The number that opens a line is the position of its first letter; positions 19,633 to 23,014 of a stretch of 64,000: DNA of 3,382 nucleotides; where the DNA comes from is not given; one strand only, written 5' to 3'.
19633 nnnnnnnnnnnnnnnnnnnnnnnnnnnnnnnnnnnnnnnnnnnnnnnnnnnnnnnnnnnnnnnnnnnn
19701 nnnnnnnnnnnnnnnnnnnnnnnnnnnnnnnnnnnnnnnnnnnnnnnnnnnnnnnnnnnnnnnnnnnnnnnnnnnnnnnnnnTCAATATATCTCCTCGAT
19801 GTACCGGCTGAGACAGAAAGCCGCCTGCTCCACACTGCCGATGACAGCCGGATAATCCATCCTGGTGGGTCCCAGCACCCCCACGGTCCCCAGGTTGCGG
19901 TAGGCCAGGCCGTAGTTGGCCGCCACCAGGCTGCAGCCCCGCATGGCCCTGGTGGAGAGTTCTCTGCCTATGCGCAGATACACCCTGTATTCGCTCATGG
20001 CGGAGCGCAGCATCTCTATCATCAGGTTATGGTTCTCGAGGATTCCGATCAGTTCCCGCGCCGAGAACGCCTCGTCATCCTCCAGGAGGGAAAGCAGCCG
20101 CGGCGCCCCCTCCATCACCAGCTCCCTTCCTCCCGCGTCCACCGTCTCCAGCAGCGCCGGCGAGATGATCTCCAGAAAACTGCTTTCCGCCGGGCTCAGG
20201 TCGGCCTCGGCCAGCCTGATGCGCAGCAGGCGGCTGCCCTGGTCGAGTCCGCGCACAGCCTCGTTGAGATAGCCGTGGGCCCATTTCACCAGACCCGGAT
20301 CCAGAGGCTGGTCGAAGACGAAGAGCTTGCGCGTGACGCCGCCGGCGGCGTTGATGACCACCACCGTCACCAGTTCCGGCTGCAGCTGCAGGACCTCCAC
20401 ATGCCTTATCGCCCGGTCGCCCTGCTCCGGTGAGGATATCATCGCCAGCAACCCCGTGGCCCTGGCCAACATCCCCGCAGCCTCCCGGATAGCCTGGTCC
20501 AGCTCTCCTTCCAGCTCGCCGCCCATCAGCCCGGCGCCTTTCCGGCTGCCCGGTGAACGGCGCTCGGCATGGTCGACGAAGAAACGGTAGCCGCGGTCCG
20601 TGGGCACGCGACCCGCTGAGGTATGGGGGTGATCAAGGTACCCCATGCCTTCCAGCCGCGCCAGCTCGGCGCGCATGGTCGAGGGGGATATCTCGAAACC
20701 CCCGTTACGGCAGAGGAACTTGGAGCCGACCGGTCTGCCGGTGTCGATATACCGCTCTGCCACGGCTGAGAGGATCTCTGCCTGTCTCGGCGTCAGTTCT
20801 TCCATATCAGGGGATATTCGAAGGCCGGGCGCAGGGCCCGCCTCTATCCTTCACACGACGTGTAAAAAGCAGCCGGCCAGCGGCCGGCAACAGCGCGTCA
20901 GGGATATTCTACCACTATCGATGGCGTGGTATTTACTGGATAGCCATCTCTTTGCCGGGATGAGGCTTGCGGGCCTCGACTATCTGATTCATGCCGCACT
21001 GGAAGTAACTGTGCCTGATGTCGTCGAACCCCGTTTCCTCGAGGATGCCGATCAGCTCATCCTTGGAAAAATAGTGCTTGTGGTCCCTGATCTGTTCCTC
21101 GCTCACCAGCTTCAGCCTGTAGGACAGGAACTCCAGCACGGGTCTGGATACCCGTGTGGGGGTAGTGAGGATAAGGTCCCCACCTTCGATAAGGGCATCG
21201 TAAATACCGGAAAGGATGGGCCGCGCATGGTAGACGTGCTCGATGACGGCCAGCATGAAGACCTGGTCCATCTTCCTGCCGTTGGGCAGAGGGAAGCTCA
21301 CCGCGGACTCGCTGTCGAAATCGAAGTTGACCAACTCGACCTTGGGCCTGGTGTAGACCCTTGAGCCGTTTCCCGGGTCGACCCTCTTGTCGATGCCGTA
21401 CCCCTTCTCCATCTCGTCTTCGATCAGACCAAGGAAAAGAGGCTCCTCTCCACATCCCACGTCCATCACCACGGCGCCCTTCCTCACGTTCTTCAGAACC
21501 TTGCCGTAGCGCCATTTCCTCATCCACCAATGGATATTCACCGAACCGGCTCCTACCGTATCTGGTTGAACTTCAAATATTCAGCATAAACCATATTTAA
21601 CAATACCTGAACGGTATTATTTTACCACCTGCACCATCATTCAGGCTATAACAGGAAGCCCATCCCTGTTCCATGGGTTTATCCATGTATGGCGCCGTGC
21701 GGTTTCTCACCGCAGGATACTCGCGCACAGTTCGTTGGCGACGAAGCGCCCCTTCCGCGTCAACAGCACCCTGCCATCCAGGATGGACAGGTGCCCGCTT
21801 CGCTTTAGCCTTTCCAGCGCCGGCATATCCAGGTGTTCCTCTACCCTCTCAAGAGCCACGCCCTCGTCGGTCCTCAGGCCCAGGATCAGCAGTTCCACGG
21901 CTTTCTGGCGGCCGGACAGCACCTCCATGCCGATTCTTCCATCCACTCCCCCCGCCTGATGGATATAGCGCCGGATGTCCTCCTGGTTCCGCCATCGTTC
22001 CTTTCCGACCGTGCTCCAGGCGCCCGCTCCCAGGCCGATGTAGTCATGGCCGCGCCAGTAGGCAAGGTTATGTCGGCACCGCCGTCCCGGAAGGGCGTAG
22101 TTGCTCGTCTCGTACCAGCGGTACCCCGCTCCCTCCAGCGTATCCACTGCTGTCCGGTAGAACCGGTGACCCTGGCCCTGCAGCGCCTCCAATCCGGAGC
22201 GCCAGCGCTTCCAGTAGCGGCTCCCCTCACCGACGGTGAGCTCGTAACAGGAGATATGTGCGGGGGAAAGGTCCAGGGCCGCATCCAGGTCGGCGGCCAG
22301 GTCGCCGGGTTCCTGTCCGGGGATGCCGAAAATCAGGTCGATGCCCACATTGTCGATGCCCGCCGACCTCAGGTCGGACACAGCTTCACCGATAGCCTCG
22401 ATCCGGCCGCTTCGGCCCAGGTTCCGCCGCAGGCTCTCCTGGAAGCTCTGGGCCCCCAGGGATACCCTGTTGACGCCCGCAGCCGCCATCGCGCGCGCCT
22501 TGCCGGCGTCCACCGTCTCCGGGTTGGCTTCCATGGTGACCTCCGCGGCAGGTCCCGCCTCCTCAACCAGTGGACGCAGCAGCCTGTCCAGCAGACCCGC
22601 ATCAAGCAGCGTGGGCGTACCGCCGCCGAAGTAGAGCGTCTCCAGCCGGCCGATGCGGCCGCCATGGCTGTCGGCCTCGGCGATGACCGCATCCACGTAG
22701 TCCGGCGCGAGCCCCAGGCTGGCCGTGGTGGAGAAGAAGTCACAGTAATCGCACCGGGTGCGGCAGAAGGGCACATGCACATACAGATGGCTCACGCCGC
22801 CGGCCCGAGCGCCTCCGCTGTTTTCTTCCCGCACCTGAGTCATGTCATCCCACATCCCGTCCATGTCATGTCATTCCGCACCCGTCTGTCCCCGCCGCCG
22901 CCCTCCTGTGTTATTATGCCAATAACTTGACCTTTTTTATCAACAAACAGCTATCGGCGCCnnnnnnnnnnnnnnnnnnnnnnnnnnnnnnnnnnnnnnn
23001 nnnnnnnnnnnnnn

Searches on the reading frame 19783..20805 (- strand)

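Call 47: search_protein_families(library=pfam, proteins=[window:19783-20805:-], max_evalue=0.001)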
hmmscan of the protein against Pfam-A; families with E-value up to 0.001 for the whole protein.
window:19783-20805:- (340 aa): 2 families
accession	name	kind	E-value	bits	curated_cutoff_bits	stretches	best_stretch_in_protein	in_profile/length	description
PF01628.27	HrcA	-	3.3e-39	135.5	22.2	1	103-322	1-215/215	HrcA protein C terminal domain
PF01726.22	LexA_DNA_bind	-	0.0002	21.5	23.7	1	1-59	1-58/65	LexA DNA binding domain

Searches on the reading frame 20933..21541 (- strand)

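Call 47: search_protein_families(library=pfam, proteins=[window:20933-21541:-], max_evalue=0.001)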
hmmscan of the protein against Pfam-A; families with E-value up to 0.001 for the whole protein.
window:20933-21541:- (202 aa): 5 families
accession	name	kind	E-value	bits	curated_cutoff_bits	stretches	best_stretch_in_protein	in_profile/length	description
PF13489.12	Methyltransf_23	-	1.5e-12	48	27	1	20-175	21-162/164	Methyltransferase domain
PF08003.17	Methyltransf_9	-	0.00018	21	23.8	1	6-127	98-219/315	Protein of unknown function (DUF1698)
PF13847.12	Methyltransf_31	-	0.00062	19.9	27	1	20-169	2-143/145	Methyltransferase domain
PF08241.18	Methyltransf_11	-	0.00067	20.7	21.2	0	27-125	2-95/95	Methyltransferase domain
PF07021.18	MetW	-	0.00092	19.3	21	0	14-55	6-47/193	Methionine biosynthesis protein MetW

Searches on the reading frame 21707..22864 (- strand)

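Call 47: search_protein_families(library=pfam, proteins=[window:21707-22864:-], max_evalue=0.001)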
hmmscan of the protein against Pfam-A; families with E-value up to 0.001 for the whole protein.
window:21707-22864:- (385 aa): 2 families
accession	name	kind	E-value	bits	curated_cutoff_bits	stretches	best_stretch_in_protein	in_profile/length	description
PF04055.27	Radical_SAM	-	2e-25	90.3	29.5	1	28-194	1-164/166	Radical SAM superfamily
PF06969.22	HemN_C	-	9.9e-08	32.4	24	1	316-375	1-67/67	HemN C-terminal domain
